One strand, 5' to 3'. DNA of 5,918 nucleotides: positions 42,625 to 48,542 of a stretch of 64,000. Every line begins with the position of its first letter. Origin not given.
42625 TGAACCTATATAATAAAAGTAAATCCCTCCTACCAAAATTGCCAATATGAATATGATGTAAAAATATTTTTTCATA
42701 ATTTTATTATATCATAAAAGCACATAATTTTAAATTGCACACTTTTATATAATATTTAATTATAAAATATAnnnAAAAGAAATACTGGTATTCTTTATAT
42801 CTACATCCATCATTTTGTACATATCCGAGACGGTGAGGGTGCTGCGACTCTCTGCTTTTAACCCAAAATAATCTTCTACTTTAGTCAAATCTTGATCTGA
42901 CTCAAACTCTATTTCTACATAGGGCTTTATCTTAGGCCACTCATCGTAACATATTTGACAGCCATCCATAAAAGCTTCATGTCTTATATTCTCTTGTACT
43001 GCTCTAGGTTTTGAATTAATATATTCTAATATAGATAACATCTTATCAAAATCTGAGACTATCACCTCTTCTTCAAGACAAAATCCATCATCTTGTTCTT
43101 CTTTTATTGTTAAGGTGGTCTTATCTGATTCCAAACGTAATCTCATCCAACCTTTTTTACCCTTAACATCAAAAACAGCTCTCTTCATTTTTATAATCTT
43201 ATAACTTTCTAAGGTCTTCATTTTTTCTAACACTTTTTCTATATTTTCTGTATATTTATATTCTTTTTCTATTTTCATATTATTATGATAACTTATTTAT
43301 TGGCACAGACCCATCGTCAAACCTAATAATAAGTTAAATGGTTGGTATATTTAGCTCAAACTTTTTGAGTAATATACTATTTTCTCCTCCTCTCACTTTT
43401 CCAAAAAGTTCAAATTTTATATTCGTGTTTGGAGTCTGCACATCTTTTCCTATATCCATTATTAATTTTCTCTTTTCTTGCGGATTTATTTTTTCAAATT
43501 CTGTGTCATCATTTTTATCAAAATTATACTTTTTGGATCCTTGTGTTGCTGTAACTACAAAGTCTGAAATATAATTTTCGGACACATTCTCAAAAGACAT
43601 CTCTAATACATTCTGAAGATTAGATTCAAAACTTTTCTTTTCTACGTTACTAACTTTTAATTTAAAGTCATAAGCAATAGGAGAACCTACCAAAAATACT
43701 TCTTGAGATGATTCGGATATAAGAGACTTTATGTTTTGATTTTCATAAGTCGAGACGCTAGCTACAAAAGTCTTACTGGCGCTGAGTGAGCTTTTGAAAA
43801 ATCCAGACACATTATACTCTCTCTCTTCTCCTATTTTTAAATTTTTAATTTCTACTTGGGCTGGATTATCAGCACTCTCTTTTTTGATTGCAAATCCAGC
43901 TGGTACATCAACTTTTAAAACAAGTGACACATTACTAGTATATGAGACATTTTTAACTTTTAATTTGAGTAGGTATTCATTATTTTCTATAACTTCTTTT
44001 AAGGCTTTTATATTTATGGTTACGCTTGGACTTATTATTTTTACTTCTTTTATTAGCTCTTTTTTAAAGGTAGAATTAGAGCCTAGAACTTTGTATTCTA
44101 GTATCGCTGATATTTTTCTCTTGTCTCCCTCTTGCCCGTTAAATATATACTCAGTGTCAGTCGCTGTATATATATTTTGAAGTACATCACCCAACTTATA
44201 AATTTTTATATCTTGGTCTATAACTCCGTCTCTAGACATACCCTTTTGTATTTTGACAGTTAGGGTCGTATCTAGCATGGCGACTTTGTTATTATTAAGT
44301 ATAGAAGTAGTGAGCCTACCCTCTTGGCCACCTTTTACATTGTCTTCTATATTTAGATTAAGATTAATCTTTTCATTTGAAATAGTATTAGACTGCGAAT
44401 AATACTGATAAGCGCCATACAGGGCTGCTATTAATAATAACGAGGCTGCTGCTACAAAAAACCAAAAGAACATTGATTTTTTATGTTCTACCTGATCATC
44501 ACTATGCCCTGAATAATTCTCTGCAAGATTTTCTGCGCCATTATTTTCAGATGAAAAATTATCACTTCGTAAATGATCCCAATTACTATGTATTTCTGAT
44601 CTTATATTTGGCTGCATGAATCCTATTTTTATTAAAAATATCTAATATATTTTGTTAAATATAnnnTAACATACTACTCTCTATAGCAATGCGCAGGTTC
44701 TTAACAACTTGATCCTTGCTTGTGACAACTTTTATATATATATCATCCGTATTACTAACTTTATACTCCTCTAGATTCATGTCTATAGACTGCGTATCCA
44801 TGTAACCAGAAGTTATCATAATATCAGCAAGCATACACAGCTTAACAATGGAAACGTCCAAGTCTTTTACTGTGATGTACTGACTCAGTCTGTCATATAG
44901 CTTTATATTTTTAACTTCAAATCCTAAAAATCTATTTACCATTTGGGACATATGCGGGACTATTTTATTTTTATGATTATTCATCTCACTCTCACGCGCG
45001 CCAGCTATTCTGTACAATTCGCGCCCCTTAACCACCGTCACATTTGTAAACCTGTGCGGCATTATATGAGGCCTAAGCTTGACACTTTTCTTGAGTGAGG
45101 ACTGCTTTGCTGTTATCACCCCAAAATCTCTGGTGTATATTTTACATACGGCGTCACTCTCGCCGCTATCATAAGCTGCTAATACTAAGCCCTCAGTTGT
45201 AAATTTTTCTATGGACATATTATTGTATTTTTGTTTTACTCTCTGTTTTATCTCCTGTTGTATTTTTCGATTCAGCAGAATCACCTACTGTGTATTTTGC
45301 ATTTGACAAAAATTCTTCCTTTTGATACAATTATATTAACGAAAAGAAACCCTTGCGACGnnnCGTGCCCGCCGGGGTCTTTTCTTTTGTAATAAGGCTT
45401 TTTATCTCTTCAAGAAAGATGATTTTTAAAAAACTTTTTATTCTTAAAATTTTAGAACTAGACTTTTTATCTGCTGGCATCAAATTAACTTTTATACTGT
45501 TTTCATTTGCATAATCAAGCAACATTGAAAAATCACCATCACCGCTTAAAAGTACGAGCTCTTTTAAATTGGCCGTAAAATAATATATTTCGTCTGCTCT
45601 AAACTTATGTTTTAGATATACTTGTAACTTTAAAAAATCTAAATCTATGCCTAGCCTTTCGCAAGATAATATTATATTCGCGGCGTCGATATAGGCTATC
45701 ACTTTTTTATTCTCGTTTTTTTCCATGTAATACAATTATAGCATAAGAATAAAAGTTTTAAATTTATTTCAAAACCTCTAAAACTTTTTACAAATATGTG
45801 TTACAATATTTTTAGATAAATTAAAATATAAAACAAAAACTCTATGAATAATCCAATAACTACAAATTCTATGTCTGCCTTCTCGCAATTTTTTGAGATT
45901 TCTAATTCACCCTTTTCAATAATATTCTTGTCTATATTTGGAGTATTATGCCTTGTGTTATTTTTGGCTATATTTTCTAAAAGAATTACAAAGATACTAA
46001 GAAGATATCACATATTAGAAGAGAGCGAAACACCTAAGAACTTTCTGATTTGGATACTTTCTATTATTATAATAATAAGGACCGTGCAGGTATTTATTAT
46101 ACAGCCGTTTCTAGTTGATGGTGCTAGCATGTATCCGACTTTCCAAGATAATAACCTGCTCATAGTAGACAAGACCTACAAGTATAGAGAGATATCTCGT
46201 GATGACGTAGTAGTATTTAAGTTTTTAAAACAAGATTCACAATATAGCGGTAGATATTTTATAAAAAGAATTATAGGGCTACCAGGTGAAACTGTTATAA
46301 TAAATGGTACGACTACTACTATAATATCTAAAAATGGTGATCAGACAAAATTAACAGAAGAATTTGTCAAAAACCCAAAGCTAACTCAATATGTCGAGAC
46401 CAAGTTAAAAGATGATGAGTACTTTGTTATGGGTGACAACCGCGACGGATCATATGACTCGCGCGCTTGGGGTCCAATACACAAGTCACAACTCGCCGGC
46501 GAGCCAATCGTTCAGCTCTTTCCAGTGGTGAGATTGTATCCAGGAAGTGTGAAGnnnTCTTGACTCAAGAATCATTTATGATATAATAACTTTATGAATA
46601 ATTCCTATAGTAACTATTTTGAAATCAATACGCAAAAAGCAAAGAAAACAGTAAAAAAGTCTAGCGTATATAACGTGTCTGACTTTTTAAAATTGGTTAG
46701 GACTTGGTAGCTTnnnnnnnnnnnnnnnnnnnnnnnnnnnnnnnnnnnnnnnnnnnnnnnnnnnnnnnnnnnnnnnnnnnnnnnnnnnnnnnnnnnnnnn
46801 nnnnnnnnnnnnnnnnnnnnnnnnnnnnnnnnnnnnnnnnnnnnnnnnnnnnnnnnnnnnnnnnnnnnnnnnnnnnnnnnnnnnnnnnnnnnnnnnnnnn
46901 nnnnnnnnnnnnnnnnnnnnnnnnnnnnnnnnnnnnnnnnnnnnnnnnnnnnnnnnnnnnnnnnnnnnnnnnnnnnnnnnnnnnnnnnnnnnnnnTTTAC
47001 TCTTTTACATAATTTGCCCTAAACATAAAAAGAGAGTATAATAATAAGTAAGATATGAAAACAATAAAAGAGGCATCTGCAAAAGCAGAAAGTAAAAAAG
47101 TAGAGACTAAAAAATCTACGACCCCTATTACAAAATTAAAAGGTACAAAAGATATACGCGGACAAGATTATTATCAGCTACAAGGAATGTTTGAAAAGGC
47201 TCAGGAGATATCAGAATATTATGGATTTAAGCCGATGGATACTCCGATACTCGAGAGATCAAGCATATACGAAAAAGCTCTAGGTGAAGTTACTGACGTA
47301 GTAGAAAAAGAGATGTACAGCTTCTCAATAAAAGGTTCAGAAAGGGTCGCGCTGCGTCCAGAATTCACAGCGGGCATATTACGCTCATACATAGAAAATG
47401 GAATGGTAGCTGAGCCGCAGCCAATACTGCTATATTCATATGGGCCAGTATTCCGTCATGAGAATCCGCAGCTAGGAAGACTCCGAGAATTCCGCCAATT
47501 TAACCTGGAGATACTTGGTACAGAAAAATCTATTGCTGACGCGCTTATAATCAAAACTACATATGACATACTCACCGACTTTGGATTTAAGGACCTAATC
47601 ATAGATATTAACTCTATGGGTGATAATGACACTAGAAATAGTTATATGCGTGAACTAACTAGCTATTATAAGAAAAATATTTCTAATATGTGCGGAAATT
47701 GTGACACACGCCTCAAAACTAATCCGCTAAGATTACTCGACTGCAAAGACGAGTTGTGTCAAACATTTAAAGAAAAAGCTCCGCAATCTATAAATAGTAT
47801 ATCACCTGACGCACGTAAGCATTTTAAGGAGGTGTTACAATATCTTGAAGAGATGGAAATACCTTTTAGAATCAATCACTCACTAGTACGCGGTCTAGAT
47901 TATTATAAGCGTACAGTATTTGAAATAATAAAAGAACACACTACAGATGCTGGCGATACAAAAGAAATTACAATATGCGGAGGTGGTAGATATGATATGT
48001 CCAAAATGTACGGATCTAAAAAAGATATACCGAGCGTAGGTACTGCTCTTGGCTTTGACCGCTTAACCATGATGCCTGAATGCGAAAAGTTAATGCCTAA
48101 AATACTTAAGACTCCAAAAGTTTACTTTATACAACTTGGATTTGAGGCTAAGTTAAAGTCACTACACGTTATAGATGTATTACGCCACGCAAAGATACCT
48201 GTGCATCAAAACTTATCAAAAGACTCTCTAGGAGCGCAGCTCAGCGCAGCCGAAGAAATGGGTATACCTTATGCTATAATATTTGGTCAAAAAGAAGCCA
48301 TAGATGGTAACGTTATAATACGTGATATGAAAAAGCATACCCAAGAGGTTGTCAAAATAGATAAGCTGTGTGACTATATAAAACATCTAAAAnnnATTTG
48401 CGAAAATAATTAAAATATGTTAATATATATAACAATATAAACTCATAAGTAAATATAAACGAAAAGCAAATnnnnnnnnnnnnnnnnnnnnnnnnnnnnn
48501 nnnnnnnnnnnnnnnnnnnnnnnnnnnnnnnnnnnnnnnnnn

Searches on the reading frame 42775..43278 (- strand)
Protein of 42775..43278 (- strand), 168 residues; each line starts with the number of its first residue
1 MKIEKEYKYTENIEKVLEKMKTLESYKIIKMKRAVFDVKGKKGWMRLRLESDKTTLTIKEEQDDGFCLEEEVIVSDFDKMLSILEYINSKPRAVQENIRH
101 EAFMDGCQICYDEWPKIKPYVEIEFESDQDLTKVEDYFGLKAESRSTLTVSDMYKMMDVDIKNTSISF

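Call 38: search_protein_families(library=pfam, proteins=[window:42775-43278:-], max_evalue=0.001)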
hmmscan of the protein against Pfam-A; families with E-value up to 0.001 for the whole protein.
window:42775-43278:- (168 aa): 1 family
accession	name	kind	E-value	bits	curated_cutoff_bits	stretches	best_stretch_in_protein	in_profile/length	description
PF01928.26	CYTH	-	3.2e-07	30.8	23.2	1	36-130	45-150/179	CYTH domain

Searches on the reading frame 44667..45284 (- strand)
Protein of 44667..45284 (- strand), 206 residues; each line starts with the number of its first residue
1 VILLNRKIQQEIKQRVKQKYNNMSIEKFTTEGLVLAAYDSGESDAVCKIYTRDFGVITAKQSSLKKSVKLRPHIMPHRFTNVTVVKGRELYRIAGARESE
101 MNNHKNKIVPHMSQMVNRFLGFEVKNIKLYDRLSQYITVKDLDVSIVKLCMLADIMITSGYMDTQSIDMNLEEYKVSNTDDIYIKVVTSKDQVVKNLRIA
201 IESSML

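Call 60: search_protein_families(library=pfam, proteins=[window:44667-45284:-], max_evalue=0.001)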
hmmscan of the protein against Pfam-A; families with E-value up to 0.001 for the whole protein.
window:44667-45284:- (206 aa): 1 family
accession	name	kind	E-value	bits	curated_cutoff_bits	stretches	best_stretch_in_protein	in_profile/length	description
PF11967.14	RecO_N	-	2.4e-09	37.5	27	1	27-96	3-74/80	Recombination protein O N terminal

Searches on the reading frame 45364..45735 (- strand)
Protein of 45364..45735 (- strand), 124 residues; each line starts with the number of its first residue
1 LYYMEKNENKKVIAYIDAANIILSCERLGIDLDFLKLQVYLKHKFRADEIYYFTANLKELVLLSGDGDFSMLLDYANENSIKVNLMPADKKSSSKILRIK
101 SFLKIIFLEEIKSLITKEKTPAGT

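Call 60: search_protein_families(library=pfam, proteins=[window:45364-45735:-], max_evalue=0.001)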
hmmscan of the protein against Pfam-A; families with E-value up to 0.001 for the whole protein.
window:45364-45735:- (124 aa): 1 family
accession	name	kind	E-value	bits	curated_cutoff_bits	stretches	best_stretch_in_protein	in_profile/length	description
PF01936.24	NYN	-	2.7e-06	28.4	24.2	1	54-98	91-135/145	NYN domain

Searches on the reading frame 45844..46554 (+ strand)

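Call 38: search_protein_families(library=pfam, proteins=[window:45844-46554:+], max_evalue=0.001)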
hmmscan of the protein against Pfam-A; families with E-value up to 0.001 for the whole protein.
window:45844-46554:+ (237 aa): 2 families
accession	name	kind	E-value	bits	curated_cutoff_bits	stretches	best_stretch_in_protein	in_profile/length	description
PF10502.14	Peptidase_S26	-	9.4e-37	127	22.9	1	66-221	3-163/168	Signal peptidase, peptidase S26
PF00717.28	Peptidase_S24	-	0.00083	19.5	23.3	0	91-127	40-73/116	Peptidase S24-like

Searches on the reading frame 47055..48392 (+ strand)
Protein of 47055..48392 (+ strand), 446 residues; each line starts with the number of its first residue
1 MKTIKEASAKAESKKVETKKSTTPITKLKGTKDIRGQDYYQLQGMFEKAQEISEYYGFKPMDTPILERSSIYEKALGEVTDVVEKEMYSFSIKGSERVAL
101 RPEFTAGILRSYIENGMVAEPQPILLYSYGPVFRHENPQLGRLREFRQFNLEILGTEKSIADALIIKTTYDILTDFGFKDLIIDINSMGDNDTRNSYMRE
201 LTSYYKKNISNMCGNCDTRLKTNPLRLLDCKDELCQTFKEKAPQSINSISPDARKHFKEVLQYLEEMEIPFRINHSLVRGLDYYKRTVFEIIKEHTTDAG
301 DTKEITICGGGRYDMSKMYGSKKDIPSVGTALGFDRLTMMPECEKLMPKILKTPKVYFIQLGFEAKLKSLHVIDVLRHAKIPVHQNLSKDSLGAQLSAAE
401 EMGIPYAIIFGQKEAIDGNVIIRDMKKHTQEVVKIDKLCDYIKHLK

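Call 38: search_protein_families(library=pfam, proteins=[window:47055-48392:+], max_evalue=0.001)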
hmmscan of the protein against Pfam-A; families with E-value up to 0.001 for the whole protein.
window:47055-48392:+ (446 aa): 4 families
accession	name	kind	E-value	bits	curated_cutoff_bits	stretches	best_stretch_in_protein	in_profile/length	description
PF13393.11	tRNA-synt_His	-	5.8e-25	88.6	25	1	31-337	2-308/308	Histidyl-tRNA synthetase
PF03129.25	HGTP_anticodon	-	3.5e-14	53.2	21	1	356-444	2-93/94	Anticodon binding domain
PF00587.30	tRNA-synt_2b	-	3.6e-14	53.7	29.3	1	88-309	1-138/179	tRNA synthetase class II core domain (G, H, P, S and T)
PF01409.25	tRNA-synt_2d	-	4.4e-06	26.8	19.8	0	41-176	18-153/246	tRNA synthetases class II core domain (F)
